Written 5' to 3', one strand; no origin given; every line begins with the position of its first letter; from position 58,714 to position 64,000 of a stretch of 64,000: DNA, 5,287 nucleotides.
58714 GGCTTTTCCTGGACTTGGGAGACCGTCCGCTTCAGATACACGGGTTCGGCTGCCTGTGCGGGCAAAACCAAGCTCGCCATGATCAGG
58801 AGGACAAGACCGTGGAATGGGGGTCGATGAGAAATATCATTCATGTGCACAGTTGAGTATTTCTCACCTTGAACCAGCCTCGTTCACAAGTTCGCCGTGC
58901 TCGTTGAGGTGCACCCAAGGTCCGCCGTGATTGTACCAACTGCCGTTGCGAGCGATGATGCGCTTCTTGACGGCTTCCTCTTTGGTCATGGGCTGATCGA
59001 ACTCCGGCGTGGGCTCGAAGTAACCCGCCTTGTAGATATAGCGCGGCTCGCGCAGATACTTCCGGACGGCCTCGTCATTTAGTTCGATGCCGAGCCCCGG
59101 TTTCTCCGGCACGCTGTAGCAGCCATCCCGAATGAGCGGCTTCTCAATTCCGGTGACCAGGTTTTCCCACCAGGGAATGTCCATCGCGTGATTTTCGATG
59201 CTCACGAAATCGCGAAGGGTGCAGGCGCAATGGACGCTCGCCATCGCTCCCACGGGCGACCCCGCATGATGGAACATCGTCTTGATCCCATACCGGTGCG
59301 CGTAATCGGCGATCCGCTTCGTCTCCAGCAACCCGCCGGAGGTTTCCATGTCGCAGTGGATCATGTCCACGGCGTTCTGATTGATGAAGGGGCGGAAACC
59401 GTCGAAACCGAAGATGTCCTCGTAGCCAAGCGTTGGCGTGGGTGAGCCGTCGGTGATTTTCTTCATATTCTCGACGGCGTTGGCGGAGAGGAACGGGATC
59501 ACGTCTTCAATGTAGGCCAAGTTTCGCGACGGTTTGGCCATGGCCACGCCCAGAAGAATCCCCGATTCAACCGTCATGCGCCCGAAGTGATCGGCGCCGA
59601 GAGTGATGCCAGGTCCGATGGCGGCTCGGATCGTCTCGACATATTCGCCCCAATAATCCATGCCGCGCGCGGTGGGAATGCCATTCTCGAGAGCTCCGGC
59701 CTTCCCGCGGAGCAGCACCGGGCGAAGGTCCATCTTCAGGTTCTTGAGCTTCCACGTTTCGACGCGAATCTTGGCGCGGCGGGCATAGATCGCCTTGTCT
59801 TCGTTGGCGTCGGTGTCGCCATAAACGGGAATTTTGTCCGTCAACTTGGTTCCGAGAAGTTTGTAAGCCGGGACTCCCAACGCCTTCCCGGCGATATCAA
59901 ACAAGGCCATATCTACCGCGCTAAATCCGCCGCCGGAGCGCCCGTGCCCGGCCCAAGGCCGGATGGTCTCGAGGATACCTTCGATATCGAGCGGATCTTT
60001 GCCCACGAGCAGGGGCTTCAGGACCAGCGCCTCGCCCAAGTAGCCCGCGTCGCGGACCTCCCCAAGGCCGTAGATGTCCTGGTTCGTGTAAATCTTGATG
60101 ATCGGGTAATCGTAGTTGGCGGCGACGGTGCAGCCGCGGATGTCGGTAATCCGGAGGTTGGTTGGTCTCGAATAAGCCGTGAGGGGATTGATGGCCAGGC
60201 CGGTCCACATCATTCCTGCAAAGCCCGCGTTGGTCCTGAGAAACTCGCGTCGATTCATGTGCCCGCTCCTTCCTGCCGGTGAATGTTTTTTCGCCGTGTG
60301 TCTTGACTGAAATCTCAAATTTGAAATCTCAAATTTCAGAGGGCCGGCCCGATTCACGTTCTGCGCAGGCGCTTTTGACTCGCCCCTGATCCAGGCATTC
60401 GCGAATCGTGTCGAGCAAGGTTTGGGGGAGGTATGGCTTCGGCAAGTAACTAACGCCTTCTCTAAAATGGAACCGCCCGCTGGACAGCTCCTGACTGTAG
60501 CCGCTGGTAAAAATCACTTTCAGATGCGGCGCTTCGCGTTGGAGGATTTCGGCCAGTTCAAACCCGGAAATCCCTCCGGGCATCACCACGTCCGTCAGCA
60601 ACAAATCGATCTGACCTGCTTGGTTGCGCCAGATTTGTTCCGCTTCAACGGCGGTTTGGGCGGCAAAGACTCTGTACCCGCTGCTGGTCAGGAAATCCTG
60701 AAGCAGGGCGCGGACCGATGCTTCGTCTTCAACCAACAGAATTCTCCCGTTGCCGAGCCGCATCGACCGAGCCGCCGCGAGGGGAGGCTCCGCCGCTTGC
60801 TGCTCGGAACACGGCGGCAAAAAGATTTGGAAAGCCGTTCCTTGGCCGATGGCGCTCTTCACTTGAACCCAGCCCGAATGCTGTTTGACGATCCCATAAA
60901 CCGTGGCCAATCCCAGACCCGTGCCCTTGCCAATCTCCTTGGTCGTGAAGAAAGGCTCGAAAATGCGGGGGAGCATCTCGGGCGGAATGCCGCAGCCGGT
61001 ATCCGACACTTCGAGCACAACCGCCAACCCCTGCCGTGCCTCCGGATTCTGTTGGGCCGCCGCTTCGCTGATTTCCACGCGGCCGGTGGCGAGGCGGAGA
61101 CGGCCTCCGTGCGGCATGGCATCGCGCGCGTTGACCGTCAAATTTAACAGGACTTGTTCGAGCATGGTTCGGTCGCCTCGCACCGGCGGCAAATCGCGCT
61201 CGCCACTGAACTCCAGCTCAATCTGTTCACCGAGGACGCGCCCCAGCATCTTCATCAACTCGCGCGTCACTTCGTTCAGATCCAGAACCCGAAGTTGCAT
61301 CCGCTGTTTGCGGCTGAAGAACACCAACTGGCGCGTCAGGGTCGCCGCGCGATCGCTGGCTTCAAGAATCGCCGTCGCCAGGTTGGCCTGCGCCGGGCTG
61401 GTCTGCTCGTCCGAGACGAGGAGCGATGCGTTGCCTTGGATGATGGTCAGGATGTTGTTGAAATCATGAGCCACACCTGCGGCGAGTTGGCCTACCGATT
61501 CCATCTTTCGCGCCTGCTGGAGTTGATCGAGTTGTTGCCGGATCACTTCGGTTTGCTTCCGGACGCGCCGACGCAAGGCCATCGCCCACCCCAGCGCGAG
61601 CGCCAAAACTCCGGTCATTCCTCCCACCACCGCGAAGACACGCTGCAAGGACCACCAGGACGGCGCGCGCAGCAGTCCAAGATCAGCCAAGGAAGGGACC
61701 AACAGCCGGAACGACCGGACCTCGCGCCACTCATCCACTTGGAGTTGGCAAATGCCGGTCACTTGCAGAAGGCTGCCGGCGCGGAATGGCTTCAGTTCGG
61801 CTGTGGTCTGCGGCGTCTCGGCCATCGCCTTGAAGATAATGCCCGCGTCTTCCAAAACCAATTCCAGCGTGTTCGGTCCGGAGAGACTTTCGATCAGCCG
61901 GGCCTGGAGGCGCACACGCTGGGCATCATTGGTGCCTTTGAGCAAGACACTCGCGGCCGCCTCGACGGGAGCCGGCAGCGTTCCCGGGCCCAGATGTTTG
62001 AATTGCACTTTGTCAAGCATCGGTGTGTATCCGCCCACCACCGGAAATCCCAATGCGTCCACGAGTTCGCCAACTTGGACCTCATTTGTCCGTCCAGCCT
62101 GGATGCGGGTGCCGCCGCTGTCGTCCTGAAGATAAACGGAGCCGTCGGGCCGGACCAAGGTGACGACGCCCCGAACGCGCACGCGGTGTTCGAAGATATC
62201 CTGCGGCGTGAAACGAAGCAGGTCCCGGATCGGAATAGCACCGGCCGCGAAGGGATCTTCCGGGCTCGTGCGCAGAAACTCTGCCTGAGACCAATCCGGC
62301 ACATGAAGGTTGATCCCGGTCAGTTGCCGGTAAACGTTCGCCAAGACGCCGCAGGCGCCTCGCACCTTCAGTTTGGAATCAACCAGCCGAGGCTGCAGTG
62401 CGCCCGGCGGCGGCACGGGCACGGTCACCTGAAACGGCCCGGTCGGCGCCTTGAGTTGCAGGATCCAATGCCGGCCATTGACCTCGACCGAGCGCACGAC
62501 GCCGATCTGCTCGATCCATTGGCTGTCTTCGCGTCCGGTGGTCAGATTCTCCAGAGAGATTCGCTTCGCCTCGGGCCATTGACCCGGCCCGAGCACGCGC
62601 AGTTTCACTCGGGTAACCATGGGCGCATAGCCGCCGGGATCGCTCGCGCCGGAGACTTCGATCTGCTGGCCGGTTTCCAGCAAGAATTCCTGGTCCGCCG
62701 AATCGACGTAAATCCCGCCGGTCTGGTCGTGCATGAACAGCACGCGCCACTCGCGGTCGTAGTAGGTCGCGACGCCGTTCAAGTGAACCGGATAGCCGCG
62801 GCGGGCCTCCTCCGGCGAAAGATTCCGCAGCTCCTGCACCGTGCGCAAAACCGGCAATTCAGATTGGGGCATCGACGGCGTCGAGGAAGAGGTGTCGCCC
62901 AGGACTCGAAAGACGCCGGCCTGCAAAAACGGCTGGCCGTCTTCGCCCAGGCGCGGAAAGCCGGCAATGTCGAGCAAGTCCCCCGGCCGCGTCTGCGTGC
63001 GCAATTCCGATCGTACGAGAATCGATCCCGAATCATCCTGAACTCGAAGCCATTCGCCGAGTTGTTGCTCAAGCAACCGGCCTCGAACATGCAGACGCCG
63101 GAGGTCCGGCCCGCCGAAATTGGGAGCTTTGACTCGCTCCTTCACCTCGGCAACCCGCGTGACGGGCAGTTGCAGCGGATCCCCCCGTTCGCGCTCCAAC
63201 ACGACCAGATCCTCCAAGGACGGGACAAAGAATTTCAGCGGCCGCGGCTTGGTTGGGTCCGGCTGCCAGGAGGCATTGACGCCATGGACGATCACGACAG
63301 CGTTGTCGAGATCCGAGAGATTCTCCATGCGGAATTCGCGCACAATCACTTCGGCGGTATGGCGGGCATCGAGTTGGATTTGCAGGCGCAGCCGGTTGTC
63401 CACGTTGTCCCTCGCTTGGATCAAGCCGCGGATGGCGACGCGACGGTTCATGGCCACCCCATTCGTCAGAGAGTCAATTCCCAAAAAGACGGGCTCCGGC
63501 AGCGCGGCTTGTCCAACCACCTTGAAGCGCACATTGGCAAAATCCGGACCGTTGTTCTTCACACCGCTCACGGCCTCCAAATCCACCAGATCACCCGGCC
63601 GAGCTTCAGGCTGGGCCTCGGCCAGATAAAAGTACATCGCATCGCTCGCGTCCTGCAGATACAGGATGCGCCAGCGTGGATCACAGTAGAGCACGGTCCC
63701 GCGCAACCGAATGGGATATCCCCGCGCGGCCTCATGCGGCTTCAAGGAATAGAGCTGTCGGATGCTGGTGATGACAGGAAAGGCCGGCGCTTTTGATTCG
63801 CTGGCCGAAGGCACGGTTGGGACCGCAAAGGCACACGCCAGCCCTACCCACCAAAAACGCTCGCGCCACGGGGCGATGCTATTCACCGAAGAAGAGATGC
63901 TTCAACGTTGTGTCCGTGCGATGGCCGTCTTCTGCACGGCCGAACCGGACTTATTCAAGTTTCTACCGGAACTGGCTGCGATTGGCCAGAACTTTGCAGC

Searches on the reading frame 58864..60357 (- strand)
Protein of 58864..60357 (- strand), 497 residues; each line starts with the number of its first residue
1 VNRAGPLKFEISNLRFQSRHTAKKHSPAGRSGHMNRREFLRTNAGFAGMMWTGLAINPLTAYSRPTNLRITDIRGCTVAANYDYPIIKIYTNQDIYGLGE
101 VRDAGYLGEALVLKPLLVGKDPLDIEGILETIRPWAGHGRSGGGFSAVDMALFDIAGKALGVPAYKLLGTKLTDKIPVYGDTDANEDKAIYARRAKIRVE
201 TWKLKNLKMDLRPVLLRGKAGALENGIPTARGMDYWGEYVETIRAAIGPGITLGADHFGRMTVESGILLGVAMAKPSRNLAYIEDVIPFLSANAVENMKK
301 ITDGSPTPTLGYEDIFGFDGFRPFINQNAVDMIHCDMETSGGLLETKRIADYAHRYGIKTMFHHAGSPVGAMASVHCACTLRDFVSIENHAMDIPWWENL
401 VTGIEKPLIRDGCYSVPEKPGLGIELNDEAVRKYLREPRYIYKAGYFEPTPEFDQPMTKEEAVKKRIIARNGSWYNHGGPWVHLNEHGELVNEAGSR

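Call 56: search_protein_families(library=pfam, proteins=[window:58864-60357:-], max_evalue=0.001)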
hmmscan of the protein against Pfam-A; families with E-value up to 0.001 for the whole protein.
window:58864-60357:- (497 aa): 2 families
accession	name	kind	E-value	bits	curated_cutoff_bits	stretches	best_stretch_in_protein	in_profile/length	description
PF13378.12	MR_MLE_C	-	1.6e-36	126.6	29.4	1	237-430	31-219/219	Enolase C-terminal domain-like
PF02746.21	MR_MLE_N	-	4.9e-09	36.9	22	1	82-169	26-117/117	Mandelate racemase / muconate lactonizing enzyme, N-terminal domain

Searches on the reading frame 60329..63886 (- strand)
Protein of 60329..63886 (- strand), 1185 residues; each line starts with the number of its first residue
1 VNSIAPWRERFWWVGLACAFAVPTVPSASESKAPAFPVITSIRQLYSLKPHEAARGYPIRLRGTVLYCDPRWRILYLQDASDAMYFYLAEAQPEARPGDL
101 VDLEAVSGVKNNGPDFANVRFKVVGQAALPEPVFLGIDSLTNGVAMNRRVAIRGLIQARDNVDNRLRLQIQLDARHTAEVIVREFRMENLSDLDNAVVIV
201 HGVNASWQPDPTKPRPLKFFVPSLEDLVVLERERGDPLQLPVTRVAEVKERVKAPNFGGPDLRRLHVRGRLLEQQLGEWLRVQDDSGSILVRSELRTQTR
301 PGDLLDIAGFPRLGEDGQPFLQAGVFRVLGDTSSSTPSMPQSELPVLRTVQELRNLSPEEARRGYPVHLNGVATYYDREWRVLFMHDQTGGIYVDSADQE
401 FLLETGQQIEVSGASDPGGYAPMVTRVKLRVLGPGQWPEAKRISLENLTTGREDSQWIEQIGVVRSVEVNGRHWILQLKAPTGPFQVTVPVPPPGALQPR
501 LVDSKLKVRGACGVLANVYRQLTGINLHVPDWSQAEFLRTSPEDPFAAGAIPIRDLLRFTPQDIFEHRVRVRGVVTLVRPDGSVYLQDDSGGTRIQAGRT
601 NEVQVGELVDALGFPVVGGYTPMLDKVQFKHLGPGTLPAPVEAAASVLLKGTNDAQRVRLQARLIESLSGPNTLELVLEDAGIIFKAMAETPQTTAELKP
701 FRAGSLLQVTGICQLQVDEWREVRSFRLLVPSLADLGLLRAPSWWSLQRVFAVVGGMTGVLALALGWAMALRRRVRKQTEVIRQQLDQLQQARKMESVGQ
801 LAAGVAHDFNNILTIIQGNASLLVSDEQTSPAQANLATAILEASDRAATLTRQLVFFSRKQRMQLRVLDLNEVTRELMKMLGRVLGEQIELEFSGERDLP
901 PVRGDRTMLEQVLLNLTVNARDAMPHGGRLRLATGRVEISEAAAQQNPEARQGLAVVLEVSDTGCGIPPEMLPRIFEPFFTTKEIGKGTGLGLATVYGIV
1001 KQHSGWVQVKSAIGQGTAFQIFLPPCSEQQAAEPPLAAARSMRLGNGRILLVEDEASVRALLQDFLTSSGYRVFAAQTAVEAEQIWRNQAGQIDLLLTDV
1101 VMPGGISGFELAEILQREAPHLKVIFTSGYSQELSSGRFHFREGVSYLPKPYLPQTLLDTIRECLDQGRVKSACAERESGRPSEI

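Call 56: search_protein_families(library=pfam, proteins=[window:60329-63886:-], max_evalue=0.001)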
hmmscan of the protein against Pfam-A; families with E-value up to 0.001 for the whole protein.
window:60329-63886:- (1185 aa): 3 families
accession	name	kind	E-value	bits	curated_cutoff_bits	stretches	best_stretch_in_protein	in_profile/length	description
PF02518.31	HATPase_c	-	3.6e-24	85.8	26.4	1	904-1024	1-108/111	Histidine kinase-, DNA gyrase B-, and HSP90-like ATPase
PF00072.30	Response_reg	-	1e-18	67.9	30.2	1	1049-1161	1-110/111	Response regulator receiver domain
PF00512.31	HisKA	-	7.5e-11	42.4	26.9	1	799-861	3-64/66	His Kinase A (phospho-acceptor) domain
